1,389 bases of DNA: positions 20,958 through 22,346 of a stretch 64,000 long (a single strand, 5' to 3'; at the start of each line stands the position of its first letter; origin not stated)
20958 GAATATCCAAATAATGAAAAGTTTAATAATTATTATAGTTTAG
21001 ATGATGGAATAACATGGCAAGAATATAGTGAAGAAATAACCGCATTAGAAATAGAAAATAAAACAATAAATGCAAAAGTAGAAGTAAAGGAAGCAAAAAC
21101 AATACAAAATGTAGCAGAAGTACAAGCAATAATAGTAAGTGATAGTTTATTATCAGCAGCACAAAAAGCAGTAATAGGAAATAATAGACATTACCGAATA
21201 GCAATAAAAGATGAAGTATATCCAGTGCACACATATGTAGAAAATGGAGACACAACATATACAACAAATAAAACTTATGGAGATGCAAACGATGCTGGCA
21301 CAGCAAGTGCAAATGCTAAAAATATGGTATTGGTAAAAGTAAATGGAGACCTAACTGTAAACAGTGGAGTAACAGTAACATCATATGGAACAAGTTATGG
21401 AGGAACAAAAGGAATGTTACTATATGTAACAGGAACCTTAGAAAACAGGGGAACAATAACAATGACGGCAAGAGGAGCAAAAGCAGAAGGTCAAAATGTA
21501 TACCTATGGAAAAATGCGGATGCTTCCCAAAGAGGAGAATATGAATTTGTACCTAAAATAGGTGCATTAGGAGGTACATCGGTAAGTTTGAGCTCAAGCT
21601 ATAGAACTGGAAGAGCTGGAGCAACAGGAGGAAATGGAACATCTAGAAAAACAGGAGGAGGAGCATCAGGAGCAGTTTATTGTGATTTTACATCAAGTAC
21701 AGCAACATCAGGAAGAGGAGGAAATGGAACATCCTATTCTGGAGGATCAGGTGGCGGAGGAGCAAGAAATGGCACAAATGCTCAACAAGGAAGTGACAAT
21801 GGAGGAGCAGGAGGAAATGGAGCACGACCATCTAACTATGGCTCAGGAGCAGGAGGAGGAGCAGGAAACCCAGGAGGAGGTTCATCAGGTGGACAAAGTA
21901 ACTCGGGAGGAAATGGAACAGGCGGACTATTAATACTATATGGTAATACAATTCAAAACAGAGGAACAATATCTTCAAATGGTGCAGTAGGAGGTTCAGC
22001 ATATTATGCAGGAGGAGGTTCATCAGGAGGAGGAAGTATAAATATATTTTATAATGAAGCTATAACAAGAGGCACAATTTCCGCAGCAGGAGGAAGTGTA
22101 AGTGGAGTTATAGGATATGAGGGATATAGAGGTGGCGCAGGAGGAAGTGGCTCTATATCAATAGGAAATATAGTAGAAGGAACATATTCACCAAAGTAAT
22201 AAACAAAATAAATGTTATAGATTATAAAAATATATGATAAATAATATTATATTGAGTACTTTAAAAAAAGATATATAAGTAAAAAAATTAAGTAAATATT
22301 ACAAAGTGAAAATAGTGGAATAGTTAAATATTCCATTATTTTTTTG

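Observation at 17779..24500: Tandem triplicated family of membrane-anchored proteins with a glycine-dominated C-terminal module of unknown type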

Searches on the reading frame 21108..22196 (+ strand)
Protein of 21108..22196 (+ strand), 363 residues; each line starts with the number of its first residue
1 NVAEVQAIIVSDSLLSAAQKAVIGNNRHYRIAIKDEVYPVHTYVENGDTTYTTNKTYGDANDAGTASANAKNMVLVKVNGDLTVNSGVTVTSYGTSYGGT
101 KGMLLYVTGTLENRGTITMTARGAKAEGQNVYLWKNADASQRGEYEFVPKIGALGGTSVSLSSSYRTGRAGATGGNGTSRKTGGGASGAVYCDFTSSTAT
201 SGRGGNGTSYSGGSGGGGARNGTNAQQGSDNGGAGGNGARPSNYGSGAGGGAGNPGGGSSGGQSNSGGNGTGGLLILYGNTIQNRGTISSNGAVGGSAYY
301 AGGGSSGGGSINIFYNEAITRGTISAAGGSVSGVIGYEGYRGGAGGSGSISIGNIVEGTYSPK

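Call 36: find_related_loci(query=A3, collection=genome_contigs, flank=10000)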
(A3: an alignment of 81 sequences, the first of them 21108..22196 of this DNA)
Query A3 (363 aa) in genome_contigs; peptide patterns used: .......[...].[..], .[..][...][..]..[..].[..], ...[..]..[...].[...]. (x = any residue, [..] = any of these).
326 stretches matched a pattern; 240 encode a relative of the query (tblastn E <= 1e-3); the best 80 are kept; 77 distinct loci.
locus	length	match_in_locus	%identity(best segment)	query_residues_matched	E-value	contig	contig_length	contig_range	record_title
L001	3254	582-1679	84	1-361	9e-158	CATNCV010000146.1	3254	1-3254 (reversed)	MAG TPA_asm: uncultured Clostridiaceae bacterium isolate MGG23553_1680015481 genome assembly, contig: SRR10120763_1954,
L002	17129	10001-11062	66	4-360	2e-100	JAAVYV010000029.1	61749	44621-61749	MAG: Clostridia bacterium isolate ABMPRH_51_2 k141_522157, whole genome shotgun sequence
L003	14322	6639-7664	53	4-360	5e-78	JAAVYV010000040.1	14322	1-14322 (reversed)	MAG: Clostridia bacterium isolate ABMPRH_51_2 k141_787287, whole genome shotgun sequence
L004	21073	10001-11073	70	1-360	1e-73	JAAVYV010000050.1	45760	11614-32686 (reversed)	MAG: Clostridia bacterium isolate ABMPRH_51_2 k141_1019385, whole genome shotgun sequence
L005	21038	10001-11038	45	11-337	2e-66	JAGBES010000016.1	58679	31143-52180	MAG: Bacilli bacterium isolate RGIG9051 Water_deer_Rectum-4__c1101, whole genome shotgun sequence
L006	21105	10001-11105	58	1-362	4e-65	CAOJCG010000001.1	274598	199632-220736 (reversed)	MAG TPA_asm: uncultured Clostridiaceae bacterium isolate SRR13428083_bin.1_metawrap_v1.3_MAG genome assembly, contig: NO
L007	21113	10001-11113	46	8-362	6e-64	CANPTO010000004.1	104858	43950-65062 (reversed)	MAG TPA_asm: uncultured Clostridiaceae bacterium isolate SRR15730537_bin.28_metawrap_v1.3_MAG genome assembly, contig: N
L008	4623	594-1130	58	1-182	2e-61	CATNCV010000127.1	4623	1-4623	MAG TPA_asm: uncultured Clostridiaceae bacterium isolate MGG23553_1680015481 genome assembly, contig: SRR10120763_1335,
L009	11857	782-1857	60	1-362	6e-61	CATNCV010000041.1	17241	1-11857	MAG TPA_asm: uncultured Clostridiaceae bacterium isolate MGG23553_1680015481 genome assembly, contig: SRR10120763_451, w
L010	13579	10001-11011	48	1-329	5e-60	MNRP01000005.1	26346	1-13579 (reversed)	MAG: Clostridium sp. 26_22 Ley3_66761_scaffold_2413, whole genome shotgun sequence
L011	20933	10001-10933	51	19-330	2e-57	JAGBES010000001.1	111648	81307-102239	MAG: Bacilli bacterium isolate RGIG9051 Water_deer_Rectum-4__c44, whole genome shotgun sequence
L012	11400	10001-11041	40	4-330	5e-56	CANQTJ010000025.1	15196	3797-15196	MAG: uncultured Clostridia bacterium isolate Lapin-012__bin13 genome assembly, contig: Lapin-012__NODE_4781_length_15196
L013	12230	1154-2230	43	2-356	3e-55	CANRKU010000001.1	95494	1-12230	MAG: uncultured Bacilli bacterium isolate Lapin-033__bin46 genome assembly, contig: Lapin-033__NODE_128_length_95494_cov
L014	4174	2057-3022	53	28-356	2e-55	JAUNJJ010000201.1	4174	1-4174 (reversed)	MAG: Oscillospiraceae bacterium isolate S2A_St_21 NODE_6595_length_4174_cov_7.880554, whole genome shotgun sequence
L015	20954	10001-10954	46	2-330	2e-52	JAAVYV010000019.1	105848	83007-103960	MAG: Clostridia bacterium isolate ABMPRH_51_2 k141_370675, whole genome shotgun sequence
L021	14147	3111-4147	59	3-362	3e-50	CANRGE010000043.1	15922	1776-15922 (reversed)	MAG: uncultured Clostridia bacterium isolate Lapin-022__bin51 genome assembly, contig: Lapin-022__NODE_3614_length_15922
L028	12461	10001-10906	43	8-329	2e-48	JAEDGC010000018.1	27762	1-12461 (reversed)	MAG: Bacilli bacterium isolate MAG100 NODE_1076_length_27762_cov_11.246508, whole genome shotgun sequence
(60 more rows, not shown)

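Call 39: predict_structure(alignment_id=A3)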
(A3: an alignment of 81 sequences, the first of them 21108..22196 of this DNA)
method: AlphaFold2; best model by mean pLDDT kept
length: 363 residues; sequences in the alignment: 81
mean_pLDDT: 96.5   pTM: 0.94
mean pLDDT of the five models: 96.5, 96.3, 96.2, 95.9, 95.7
residues with pLDDT >= 90: 339; 70-90: 20; 50-70: 2; < 50: 2
segments of 3 or more residues with pLDDT < 50: none
pLDDT, mean of each block of 10 residues (from residue 1): 77 98 95 98 98 99 98 98 99 98 99 99 98 96 94 98 95 98 98 91 99 98 97 96 94 98 96 99 99 98 98 98 98 89 98 97 94
secondary structure, 60 per line:
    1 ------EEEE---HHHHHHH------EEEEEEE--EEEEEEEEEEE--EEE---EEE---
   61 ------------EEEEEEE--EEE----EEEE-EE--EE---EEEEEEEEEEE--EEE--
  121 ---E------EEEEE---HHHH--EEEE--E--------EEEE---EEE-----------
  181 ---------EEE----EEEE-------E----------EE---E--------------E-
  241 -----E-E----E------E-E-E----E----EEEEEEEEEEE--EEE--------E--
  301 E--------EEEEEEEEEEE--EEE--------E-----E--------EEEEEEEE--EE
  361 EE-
elements in order: E7-10 H14-20 E27-33 E36-46 E49-51 E55-57 E73-79 E82-84 E89-92 E103-113 E116-118 E131-135 H139-142 E145-148 E160-163 E167-169 E190-192 E197-200 E274-284 E287-289 E310-320 E323-325 E349-356 E359-362

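Call 41: fold_search(model_id=the predicted structure, library=pdb)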
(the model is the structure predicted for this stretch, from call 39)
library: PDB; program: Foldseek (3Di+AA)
matches with E <= 10: 25; with E <= 0.001: 0
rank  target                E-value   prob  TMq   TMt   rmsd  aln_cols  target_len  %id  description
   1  9v85_C                1.8e-01  0.08  0.16  0.21  16.4       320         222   16  Superfolder GFP fused gp38 receptor binding domain of bacteriophage PP01 (released 2026-01-07)
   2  1hf2_A                2.8e+00  0.06  0.10  0.17  14.0       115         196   14  Crystal structure of the bacterial cell-division inhibitor MinC from T. maritima (released 2001-05-30)
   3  5keh                  2.9e+00  0.02  0.13  0.17  19.6       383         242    8  Truncated hemolysin A from P. mirabilis at 2.0 Angstroms resolution crystallized in a high salt condition (released 2017-03-22)
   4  5kdk                  3.4e+00  0.02  0.17  0.24  18.5       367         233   10  Truncated hemolysin A from P. mirabilis at 2.0 Angstroms resolution crystallized in a high salt condition (released 2017-06-14)
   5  6pzl                  3.6e+00  0.02  0.16  0.22  17.1       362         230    9  P. mirabilis hemolysin A mutant - Q125A (released 2020-08-05)
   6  6q0p                  4.4e+00  0.01  0.13  0.18  19.1       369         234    9  P. mirabilis hemolysin A mutant - Y134S (released 2020-08-05)
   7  1hf2_D                4.6e+00  0.01  0.08  0.13  13.9       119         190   11  Crystal structure of the bacterial cell-division inhibitor MinC from T. maritima (released 2001-05-30)
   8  5t5i_C                5.1e+00  0.03  0.10  0.12  10.8       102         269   17  TUNGSTEN-CONTAINING FORMYLMETHANOFURAN DEHYDROGENASE FROM METHANOTHERMOBACTER WOLFEII, ORTHORHOMBIC FORM AT 1.9 A (released 2016-10-19)
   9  6pyk                  6.3e+00  0.01  0.11  0.15  19.6       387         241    9  P. mirabilis hemolysin A mutant - F80L (released 2020-08-05)
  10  8rja_C                7.3e+00  0.07  0.11  0.15   8.4        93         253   13  Crystal structure of the F420-reducing formylmethanofuran dehydrogenase complex from the ethanotroph Candidatus Ethano (released 2024-10-02)
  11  8wen_A                7.7e+00  0.09  0.08  0.09   5.8        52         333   17  Bacteroides fragilis toxin 2 (released 2024-09-25)
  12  3fy3                  7.7e+00  0.01  0.14  0.19  19.3       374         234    8  Crystal structure of truncated hemolysin A from P. mirabilis (released 2009-06-02)
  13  6n2b_A                7.7e+00  0.00  0.08  0.08  19.9       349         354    8  The Crystal Structure of Caldicellulosiruptor kristjanssonii Tapirin C-terminal domain (released 2018-12-19)
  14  4w8r                  8.1e+00  0.01  0.14  0.19  20.6       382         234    9  Crystal structure of hemolysin A Y134F from P. mirabilis at 1.5 Angstroms resolution (released 2015-10-07)
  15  2zu0_A                8.1e+00  0.01  0.10  0.09  19.2       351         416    7  Crystal structure of SufC-SufD complex involved in the iron-sulfur cluster biosynthesis (released 2009-03-10)
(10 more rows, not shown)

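Call 43: fold_search(model_id=the predicted structure, library=viral)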
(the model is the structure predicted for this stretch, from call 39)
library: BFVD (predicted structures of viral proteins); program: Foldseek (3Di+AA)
matches with E <= 10: 81; with E <= 0.001: 8
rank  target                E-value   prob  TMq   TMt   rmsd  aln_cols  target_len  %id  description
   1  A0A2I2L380            1.8e-07  1.00  0.31  0.24  21.0       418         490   17  Collagen-like protein [Orpheovirus IHUMI-LCC2]
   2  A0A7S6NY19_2          3.5e-06  1.00  0.32  0.13  13.9       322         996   19  PA14 domain-containing protein [Bathycoccus sp. RCC716 virus 1]
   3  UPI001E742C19         1.1e-05  1.00  0.34  0.32  18.0       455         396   15  (no name look-up for this kind of identifier)
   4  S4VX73                3.7e-05  1.00  0.34  0.31  12.8       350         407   17  Collagen triple helix domain containing protein [Pandoravirus dulcis]
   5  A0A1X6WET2            1.1e-04  0.98  0.22  0.08  14.9       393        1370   16  (no name in the UniProt tables at hand)
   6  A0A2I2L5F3            3.4e-04  0.87  0.24  0.13  23.1       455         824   12  Collagen-like protein [Orpheovirus IHUMI-LCC2]
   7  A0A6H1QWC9            4.2e-04  0.99  0.29  0.23  16.5       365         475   17  Uncharacterized protein (Fragment) [Ostreococcus mediterraneus virus 2]
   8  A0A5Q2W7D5            4.9e-04  0.99  0.32  0.21  14.6       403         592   17  (no name in the UniProt tables at hand)
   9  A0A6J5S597            1.4e-03  0.82  0.24  0.25  17.4       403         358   11  Uncharacterized protein [uncultured Caudovirales phage]
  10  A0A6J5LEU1            2.7e-03  0.99  0.32  0.14   9.9       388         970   16  Uncharacterized protein [uncultured Caudovirales phage]
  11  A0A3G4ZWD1            3.0e-02  0.12  0.14  0.09  23.3       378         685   14  Collagen-like protein [Edafosvirus sp.]
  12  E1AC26                3.5e-02  0.08  0.13  0.07  19.8       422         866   11  (no name in the UniProt tables at hand)
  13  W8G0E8                9.7e-02  0.06  0.13  0.13  25.9       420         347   13  (no name in the UniProt tables at hand)
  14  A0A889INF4            1.0e-01  0.20  0.17  0.27   6.9       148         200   24  (no name in the UniProt tables at hand)
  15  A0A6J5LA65            1.5e-01  0.02  0.09  0.07  62.0       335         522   17  Collagen triple helix repeat [uncultured Caudovirales phage]
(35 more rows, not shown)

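Call 50: search_protein_families(library=pfam, proteins=[window:21108-22196:+], max_evalue=10)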
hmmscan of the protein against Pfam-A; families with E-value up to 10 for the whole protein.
window:21108-22196:+ (363 aa): 0 families

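Call 62: search_dna_similar(query=window:21108-22196:+, collection=phages, mode=protein, max_evalue=0.001, max_rows=20)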
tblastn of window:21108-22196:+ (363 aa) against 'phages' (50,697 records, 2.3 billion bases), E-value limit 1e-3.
No match.

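Call 68: search_protein_families(library=pfam, proteins=[L028:11493-11900:+, L021:13208-14144:+], max_evalue=0.01)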
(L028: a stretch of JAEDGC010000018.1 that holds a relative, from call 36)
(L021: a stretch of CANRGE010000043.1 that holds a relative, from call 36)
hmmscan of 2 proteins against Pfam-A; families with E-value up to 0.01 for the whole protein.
L028:11493-11900:+ (136 aa): 0 families

L021:13208-14144:+ (312 aa): 0 families

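Call 75: search_protein_representatives(alignment_id=A3)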
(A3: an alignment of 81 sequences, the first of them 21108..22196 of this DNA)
Query: 81 sequences, 812 profile positions. Proteins with E-value up to 0.001 (for the whole library): 2518; up to 1e-10: 1807; up to 1e-30: 768. The best 150 are listed.
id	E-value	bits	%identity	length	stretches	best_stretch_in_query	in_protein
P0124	0.0e+00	1844.8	-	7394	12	202-647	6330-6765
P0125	0.0e+00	1547.3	-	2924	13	208-548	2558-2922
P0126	0.0e+00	1178.9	-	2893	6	142-583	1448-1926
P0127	0.0e+00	1178.4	-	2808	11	121-559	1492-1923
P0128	0.0e+00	1104.8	-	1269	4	211-557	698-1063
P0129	0.0e+00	1085.0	-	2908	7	185-584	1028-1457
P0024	1.5e-287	973.3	-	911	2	1-559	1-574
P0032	1.8e-281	953.2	-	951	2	2-560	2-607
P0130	3.0e-274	929.3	-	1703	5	85-552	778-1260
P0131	2.5e-272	922.9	-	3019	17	201-557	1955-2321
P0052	1.9e-268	910.1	-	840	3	206-543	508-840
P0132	1.1e-263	894.3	-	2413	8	115-559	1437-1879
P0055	1.5e-262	890.6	-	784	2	5-548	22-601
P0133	2.4e-262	889.9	-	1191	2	161-553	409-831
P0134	6.3e-255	865.4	-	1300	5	114-583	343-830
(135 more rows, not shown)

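Call 76: search_protein_families(library=pfam, proteins=[P0125, P0126, P0128, P0130, P0133], max_evalue=0.0001)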
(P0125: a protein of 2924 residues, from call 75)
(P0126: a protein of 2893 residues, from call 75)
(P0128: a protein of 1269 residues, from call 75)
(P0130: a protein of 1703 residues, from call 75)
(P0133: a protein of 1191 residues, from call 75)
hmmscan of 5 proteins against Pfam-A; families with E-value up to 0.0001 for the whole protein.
P0125 (2924 aa): 0 families

P0126 (2893 aa): 0 families

P0128 (1269 aa): 0 families

P0130 (1703 aa): 2 families
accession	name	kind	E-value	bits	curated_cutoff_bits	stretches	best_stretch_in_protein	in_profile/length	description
PF03174.19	CHB_HEX_C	-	1.1e-06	28.9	23.6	0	853-888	34-68/76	Chitobiase/beta-hexosaminidase C-terminal domain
PF02012.26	BNR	-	2.1e-06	27.3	27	0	857-867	1-11/12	BNR/Asp-box repeat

P0133 (1191 aa): 0 families

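Call 90: find_related_loci(query=A3, collection=viral_contigs, flank=8000)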
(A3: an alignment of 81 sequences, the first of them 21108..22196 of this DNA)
Query A3 (363 aa) in viral_contigs; peptide patterns used: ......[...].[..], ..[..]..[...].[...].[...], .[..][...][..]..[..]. (x = any residue, [..] = any of these).
122 stretches matched a pattern; 7 encode a relative of the query (tblastn E <= 1e-3); 7 distinct loci.
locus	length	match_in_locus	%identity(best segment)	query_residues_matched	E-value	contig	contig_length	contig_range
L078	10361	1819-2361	45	6-185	8e-41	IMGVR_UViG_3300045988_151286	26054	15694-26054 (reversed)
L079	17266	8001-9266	43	34-329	8e-21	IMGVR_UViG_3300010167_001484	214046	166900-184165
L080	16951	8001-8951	38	51-357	8e-17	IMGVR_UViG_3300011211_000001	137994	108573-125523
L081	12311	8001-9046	30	11-360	1e-15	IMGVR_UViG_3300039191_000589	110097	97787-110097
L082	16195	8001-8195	52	267-330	2e-6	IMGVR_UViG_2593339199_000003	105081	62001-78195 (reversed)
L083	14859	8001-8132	52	81-128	7e-5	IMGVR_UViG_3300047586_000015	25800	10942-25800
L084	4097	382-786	34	73-212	8e-5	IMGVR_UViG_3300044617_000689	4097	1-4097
